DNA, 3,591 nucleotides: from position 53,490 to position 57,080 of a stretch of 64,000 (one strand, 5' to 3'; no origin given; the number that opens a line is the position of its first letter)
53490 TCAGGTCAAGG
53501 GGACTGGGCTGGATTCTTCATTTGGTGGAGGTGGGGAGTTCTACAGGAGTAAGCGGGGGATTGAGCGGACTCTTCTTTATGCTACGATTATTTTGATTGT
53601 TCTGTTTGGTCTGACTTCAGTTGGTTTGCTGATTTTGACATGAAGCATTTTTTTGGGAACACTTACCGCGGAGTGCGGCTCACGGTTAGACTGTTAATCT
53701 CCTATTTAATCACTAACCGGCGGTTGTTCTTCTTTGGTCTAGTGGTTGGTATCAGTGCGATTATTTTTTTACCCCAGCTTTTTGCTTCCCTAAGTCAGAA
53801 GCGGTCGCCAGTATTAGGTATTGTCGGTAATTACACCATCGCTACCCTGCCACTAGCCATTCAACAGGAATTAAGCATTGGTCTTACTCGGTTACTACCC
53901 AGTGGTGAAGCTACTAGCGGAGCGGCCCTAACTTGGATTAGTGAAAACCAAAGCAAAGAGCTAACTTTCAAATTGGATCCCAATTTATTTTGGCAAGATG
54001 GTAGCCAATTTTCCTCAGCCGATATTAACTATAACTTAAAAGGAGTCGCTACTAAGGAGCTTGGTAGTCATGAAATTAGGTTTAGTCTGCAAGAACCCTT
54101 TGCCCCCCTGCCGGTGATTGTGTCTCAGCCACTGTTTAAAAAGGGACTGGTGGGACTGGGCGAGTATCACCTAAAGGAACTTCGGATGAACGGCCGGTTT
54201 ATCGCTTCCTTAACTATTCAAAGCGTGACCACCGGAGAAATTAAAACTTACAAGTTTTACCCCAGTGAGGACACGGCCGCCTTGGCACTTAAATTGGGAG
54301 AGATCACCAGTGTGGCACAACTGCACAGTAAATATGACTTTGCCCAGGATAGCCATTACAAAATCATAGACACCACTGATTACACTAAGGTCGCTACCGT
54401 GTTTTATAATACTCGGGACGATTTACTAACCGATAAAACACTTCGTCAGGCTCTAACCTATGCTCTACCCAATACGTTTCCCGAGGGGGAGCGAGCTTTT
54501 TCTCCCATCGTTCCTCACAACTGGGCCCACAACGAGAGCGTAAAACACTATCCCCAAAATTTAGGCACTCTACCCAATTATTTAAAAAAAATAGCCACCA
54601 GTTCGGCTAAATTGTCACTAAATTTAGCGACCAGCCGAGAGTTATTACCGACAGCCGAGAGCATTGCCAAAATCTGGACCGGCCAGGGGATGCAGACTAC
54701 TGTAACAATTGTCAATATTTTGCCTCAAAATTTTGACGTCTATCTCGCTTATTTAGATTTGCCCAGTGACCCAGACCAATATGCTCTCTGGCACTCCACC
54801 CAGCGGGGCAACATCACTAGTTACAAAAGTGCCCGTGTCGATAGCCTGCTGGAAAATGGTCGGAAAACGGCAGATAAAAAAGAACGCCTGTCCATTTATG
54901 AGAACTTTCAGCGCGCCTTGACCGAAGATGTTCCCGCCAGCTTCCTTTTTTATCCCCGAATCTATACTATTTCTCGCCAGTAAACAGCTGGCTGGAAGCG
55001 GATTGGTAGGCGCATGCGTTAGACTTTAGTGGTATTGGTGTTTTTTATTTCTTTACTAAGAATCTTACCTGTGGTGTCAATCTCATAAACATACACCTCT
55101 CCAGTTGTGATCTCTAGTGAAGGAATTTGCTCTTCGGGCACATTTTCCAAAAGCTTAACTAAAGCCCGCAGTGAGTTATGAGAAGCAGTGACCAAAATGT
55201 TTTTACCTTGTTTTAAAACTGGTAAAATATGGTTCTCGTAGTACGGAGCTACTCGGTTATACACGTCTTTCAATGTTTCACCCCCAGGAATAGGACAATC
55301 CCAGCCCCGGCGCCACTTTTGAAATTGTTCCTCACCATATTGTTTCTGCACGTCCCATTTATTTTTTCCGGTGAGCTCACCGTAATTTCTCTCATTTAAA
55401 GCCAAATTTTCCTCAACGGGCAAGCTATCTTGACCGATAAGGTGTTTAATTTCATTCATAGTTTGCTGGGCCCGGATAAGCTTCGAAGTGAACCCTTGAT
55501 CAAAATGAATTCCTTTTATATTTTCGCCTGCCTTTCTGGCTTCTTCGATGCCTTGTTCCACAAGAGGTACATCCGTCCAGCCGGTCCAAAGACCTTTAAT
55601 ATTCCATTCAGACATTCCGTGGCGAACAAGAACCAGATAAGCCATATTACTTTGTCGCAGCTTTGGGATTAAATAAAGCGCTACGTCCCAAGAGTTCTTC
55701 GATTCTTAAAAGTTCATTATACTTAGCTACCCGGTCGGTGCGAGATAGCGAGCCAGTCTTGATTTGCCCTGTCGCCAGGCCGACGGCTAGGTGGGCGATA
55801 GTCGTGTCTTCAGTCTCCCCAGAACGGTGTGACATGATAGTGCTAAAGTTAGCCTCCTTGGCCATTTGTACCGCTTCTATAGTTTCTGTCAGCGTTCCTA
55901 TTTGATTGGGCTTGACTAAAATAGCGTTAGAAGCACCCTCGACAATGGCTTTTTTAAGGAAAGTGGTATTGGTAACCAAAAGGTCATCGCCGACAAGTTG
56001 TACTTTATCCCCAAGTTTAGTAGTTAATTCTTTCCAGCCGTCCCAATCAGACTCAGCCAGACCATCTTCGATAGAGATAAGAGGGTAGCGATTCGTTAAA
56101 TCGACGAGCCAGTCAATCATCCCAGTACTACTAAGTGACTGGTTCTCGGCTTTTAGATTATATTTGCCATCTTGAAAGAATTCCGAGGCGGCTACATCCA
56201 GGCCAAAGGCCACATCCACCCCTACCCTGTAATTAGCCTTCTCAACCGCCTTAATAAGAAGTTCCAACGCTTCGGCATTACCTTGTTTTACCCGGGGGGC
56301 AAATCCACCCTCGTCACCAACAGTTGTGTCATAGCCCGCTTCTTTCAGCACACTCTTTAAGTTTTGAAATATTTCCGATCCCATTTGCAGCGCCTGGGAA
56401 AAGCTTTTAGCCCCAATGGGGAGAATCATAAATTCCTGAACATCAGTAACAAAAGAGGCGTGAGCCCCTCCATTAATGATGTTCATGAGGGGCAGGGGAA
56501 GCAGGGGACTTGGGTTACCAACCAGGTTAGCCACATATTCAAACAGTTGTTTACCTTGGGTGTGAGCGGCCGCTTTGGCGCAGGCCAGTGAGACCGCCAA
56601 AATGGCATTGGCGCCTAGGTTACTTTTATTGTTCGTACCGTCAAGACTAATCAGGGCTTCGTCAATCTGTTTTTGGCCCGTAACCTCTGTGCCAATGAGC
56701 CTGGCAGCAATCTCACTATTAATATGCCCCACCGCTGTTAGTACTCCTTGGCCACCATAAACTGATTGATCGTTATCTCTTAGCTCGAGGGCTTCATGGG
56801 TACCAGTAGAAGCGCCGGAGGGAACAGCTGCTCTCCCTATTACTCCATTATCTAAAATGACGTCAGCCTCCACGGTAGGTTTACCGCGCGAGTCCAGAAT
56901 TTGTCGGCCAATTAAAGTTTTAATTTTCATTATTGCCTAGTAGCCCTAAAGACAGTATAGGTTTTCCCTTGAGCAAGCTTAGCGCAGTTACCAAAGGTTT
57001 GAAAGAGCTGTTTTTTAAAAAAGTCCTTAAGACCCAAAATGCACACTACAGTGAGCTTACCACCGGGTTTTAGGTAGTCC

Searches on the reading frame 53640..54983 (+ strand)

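Call 52: search_protein_families(library=pfam, proteins=[window:53640-54983:+], max_evalue=0.00001)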
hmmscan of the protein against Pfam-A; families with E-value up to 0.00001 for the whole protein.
window:53640-54983:+ (447 aa): 1 family
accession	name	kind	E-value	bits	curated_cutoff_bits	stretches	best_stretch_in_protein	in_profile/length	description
PF00496.27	SBP_bac_5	-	1.1e-14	54.7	32.4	1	203-279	152-229/368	Bacterial extracellular solute-binding proteins, family 5 Middle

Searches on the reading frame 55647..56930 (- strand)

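Call 52: search_protein_families(library=pfam, proteins=[window:55647-56930:-], max_evalue=0.00001)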
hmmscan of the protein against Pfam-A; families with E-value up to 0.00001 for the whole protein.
window:55647-56930:- (427 aa): 3 families
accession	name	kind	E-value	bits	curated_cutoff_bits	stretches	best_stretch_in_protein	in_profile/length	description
PF00113.28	Enolase_C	-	1.1e-118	396.3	21.5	1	143-425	3-292/296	Enolase, C-terminal TIM barrel domain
PF03952.21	Enolase_N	-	1.6e-55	187.3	35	1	3-133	1-131/131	Enolase, N-terminal domain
PF13378.12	MR_MLE_C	-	5.5e-06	26.7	29.4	1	263-397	52-181/219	Enolase C-terminal domain-like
